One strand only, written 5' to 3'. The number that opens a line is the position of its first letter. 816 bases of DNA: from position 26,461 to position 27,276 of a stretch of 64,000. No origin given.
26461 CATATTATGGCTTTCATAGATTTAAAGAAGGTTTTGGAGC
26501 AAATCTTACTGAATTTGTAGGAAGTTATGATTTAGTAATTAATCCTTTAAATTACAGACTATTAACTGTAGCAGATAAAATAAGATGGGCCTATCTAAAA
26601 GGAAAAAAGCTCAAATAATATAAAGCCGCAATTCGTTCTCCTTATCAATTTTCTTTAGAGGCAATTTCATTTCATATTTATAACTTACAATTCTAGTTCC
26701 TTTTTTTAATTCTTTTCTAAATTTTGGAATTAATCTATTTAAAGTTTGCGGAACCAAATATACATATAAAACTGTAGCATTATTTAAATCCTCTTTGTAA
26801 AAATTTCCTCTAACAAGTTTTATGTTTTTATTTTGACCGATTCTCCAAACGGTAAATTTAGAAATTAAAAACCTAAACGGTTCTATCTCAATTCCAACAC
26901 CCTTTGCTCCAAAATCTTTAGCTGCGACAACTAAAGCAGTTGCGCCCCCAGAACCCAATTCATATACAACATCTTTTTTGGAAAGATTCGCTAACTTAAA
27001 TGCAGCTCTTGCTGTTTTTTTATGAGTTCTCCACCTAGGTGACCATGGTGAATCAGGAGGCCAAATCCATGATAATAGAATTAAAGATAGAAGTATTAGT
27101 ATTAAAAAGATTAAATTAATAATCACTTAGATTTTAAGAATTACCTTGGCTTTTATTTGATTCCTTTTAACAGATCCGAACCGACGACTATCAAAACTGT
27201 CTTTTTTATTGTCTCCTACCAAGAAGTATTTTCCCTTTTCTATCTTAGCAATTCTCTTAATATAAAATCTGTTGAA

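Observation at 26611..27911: Nickel superoxide dismutase operon (sodN-sodX-methyltransferase) in a small, probably fermentative genome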

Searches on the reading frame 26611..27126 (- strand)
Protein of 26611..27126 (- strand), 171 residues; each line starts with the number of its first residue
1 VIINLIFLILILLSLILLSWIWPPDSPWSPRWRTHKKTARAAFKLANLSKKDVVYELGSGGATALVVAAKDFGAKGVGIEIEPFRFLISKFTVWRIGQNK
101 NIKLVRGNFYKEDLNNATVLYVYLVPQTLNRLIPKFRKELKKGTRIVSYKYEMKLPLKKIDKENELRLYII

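Call 3: search_protein_families(library=pfam, proteins=[window:26611-27126:-], max_evalue=0.01)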
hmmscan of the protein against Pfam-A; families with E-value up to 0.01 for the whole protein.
window:26611-27126:- (171 aa): 2 families
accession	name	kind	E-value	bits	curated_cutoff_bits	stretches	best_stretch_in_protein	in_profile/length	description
PF08123.19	DOT1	-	2.1e-06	27.9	23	1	42-154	34-162/205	Histone methylation protein DOT1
PF00398.26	RrnaAD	-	0.0052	16.3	24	1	35-116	15-92/263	Ribosomal RNA adenine dimethylase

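Call 4: search_protein_families(library=ncbifam, proteins=[window:26611-27126:-], max_evalue=0.01)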
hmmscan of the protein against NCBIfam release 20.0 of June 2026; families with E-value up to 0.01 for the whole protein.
window:26611-27126:- (171 aa): 3 families
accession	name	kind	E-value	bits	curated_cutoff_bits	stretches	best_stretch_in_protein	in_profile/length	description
NF041081.1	prot_lys_mtase_Arch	equivalog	7.2e-25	87.7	200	1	44-154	3-114/142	protein-lysine N-methyltransferase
NF008823.0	PRK11873.1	subfamily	0.0053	16.3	263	1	44-81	71-108/272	arsenite methyltransferase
NF001790.0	PRK00517.3-3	equivalog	0.0067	15.8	269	1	35-146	105-221/262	50S ribosomal protein L11 methyltransferase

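Call 14: find_homologous_proteins(query=window:26614-27126:-)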
Query seq(171 aa) (171 aa): 691 proteins with E <= 0.001 among 943 candidates; the best 120 are listed.
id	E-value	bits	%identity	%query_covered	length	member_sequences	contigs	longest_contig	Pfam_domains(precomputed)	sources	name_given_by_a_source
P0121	9.4e-107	372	100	100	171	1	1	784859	PF08123.20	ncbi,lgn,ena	-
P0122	1.0e-100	353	94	100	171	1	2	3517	PF08123.20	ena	-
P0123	4.4e-95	334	87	100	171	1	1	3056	PF08123.20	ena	-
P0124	2.4e-92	325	84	100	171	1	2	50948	PF08123.20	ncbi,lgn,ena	-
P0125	1.0e-90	320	83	100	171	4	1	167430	PF08123.20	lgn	-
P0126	2.6e-90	319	80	100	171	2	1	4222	PF08123.20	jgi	-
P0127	3.3e-90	318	84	94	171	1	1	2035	PF08123.20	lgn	-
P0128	3.5e-90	318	83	88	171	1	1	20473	-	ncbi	-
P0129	3.9e-90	318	83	100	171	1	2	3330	PF08123.20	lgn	-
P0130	1.7e-89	316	83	88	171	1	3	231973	PF08123.20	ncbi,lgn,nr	ncbi:MAG: SAM-dependent methyltransferase [Candidatus Levybacteria bacterium]|nr:SAM-dependent methy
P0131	3.0e-88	312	81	100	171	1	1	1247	-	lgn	-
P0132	9.6e-87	307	80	99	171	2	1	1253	-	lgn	-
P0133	4.9e-85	302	78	100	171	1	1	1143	PF08123.20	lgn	-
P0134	3.8e-84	299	78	100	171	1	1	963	-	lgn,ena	-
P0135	1.4e-83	297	78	88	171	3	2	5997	-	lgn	-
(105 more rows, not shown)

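Call 16: search_solved_structures(query=window:26614-27126:-, show_alignments=2, max_evalue=0.01)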
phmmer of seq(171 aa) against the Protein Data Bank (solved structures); distinct sequences matched with E-value up to 0.01: 6.
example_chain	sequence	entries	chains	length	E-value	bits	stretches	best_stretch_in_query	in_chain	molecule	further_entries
5fa8_A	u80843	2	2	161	1.5e-22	83.6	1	28-154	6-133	Ribosomal protein L11 methyltransferase, putative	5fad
5jwj_A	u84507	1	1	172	4.7e-22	81.9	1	28-154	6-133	Protein-lysine N-methyltransferase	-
5bxy_A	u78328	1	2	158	4.6e-17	65.7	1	34-163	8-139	RNA methyltransferase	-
1ufk_A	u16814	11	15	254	0.0046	20.1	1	34-97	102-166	TT0836 protein | Ribosomal protein L11 methyltransferase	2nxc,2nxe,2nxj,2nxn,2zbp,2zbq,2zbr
9ne1_A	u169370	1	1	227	0.0052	19.9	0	41-122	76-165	Histone-lysine N-methyltransferase, H3 lysine-79 specific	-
3cjt_A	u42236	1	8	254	0.0052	19.9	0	34-97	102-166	Ribosomal protein L11 methyltransferase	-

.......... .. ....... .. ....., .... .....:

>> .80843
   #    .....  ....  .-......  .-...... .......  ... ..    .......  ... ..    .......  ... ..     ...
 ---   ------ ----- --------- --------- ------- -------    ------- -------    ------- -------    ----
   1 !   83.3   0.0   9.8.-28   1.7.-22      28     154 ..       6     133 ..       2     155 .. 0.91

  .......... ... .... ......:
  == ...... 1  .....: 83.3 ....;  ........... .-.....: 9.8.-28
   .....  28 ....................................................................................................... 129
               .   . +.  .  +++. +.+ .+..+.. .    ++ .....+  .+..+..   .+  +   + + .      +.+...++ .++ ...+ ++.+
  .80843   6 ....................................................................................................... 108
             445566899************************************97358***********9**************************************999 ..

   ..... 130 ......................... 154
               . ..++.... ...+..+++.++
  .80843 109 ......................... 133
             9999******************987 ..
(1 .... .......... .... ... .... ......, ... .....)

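Call 17: find_encoding_contigs(protein=P0121, flank=3000, max_places=3)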
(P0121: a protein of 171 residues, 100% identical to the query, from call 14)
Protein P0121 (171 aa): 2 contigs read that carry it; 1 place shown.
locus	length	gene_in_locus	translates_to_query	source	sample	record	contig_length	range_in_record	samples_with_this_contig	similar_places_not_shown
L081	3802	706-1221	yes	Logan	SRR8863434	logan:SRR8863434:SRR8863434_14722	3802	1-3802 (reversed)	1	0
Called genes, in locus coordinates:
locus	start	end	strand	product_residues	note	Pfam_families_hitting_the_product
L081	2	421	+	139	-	?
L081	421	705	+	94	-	PF10502:Peptidase_S26 (weak), PF00717:Peptidase_S24, PF10502:Peptidase_S26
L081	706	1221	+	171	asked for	PF08123:DOT1 (weak)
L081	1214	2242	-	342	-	PF02388:FemAB, PF13480:Acetyltransf_6 (weak), PF02388:FemAB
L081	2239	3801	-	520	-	?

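Call 25: find_related_loci(query=window:26614-27126:-, collection=metagenome_contigs, flank=3000)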
Query seq(171 aa) (171 aa) in metagenome_contigs; peptide patterns used: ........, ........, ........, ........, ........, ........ (x = any residue, [..] = any of these).
440 stretches matched a pattern; 107 encode a relative of the query (tblastn E <= 1e-3); the best 80 are kept; 80 distinct loci.
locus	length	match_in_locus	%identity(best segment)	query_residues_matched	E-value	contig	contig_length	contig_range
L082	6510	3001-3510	75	2-171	7e-85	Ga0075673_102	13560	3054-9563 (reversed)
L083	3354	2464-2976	73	1-171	8e-85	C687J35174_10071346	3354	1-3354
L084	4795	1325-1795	81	15-171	7e-84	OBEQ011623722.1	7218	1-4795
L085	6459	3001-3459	82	19-171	1e-81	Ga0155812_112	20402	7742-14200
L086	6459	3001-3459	76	19-171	9e-79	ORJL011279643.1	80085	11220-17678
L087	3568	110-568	76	19-171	1e-77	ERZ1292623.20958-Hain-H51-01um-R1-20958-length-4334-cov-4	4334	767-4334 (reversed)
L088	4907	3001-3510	68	2-171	7e-77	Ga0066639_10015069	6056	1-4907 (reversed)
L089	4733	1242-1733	68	8-171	9e-73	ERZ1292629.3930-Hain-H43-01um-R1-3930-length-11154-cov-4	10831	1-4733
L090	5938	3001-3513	58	1-171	6e-65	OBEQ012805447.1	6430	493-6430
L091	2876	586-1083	57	6-171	1e-63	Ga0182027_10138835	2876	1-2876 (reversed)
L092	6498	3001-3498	66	6-171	4e-73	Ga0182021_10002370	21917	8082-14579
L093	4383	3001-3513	55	1-171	6e-60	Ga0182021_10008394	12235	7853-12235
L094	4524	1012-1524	55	1-171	6e-60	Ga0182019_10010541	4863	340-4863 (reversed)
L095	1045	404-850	68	19-167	8e-63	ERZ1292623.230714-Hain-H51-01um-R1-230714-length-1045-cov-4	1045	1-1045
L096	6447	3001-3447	60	19-169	5e-56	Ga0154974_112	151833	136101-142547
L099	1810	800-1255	57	19-169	6e-49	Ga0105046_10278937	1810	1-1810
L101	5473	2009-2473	52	17-171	2e-45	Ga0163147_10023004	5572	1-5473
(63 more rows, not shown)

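Call 55: search_protein_families(library=pfam, proteins=[L101:1337-1939:+, L099:83-718:+, L083:1487-2239:-], max_evalue=0.001)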
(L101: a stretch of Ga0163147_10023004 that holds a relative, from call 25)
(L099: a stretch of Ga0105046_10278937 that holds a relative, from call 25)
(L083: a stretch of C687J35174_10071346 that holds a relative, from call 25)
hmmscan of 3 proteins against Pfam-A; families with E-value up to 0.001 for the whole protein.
L101:1337-1939:+ (200 aa): 2 families
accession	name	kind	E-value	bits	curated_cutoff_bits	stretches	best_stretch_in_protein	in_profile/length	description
PF00075.30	RNase_H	-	5e-18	66.1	25.8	1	68-194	3-137/141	RNase H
PF13456.12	RVT_3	-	6.9e-06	26.4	21.6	1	74-176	3-109/123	Reverse transcriptase-like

L099:83-718:+ (211 aa): 0 families

L083:1487-2239:- (250 aa): 0 families

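Call 58: predict_structure(alignment_id=A1)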
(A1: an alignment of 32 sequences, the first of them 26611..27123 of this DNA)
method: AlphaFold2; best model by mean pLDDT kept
length: 170 residues; sequences in the alignment: 32
mean_pLDDT: 91.6   pTM: 0.82
mean pLDDT of the five models: 91.6, 91.5, 91.4, 91.3, 90.1
residues with pLDDT >= 90: 135; 70-90: 22; 50-70: 13; < 50: 0
segments of 3 or more residues with pLDDT < 50: none
pLDDT, mean of each block of 10 residues (from residue 1): 96 84 62 90 98 87 96 95 90 95 93 97 91 96 96 96 96
secondary structure, 60 per line:
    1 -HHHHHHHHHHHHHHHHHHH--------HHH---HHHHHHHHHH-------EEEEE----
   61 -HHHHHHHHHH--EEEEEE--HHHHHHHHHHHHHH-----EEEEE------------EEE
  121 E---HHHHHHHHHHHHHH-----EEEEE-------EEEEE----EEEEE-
elements in order: H2-20 H35-44 E52-56 H62-71 E74-79 H82-95 E101-105 E118-121 H125-138 E144-148 E156-160 E165-169

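Call 61: fold_search(model_id=the predicted structure, library=pdb)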
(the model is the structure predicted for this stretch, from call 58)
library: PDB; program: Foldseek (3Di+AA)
matches with E <= 10: 1984; with E <= 0.001: 1263
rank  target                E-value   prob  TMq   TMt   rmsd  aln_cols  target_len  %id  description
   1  5fad                  2.3e-15  1.00  0.75  0.80   2.4       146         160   35  SAH complex with aKMT from the hyperthermophilic archaeon Sulfolobus islandicus (released 2016-06-29)
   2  5bxy_A                4.2e-15  1.00  0.76  0.83   2.1       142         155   29  Crystal structure of RNA methyltransferase from Salinibacter ruber in complex with S-Adenosyl-L-homocysteine (released 2015-07-01)
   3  5jwj_MODEL_1_A        4.5e-15  1.00  0.74  0.77   3.8       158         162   34  NMR solution structure of a thermophilic lysine methyl transferase from Sulfolobus islandicus (released 2017-05-24)
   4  5bxy_B                1.4e-14  1.00  0.77  0.86   1.4       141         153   30  Crystal structure of RNA methyltransferase from Salinibacter ruber in complex with S-Adenosyl-L-homocysteine (released 2015-07-01)
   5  5fa8                  2.5e-14  1.00  0.75  0.81   2.5       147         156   35  SAM complex with aKMT from the hyperthermophilic archaeon Sulfolobus islandicu (released 2016-06-29)
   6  3kkz_B                7.8e-09  1.00  0.61  0.43   5.1       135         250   14  Crystal structure of the Q5LES9_BACFN protein from Bacteroides fragilis. Northeast Structural Genomics Consortium Targ (released 2009-11-24)
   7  3kkz_A                8.3e-09  1.00  0.60  0.41   4.2       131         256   14  Crystal structure of the Q5LES9_BACFN protein from Bacteroides fragilis. Northeast Structural Genomics Consortium Targ (released 2009-11-24)
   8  6q56_A                1.9e-08  1.00  0.63  0.47   3.9       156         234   13  Crystal structure of the B. subtilis M1A22 tRNA methyltransferase TrmK (released 2019-03-27)
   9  3e7p                  2.2e-08  1.00  0.62  0.43   4.9       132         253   15  CRYSTAL STRUCTURE OF of putative methyltransferase from Bacteroides vulgatus ATCC 8482 (released 2008-09-02)
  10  3t7s_D                2.5e-08  1.00  0.60  0.44   2.4       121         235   16  Crystal structure of complex of SAM and BVU_3255, a methyltransferase from Bacteroides vulgatus ATCC 8482 (released 2011-10-12)
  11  3mb5                  2.6e-08  1.00  0.61  0.42   8.9       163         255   20  Crystal structure of P. abyssi tRNA m1A58 methyltransferase in complex with S-adenosyl-L-methionine (released 2010-05-12)
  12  4f86_K                2.8e-08  1.00  0.56  0.39   6.5       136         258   18  Structure analysis of Geranyl diphosphate methyltransferase in complex with GPP and sinefungin (released 2012-10-31)
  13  3t7s_C                3.0e-08  1.00  0.60  0.43   4.2       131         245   14  Crystal structure of complex of SAM and BVU_3255, a methyltransferase from Bacteroides vulgatus ATCC 8482 (released 2011-10-12)
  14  3t7s_A                3.7e-08  1.00  0.60  0.43   4.2       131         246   14  Crystal structure of complex of SAM and BVU_3255, a methyltransferase from Bacteroides vulgatus ATCC 8482 (released 2011-10-12)
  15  4f86_B                3.9e-08  1.00  0.59  0.38   6.3       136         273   16  Structure analysis of Geranyl diphosphate methyltransferase in complex with GPP and sinefungin (released 2012-10-31)
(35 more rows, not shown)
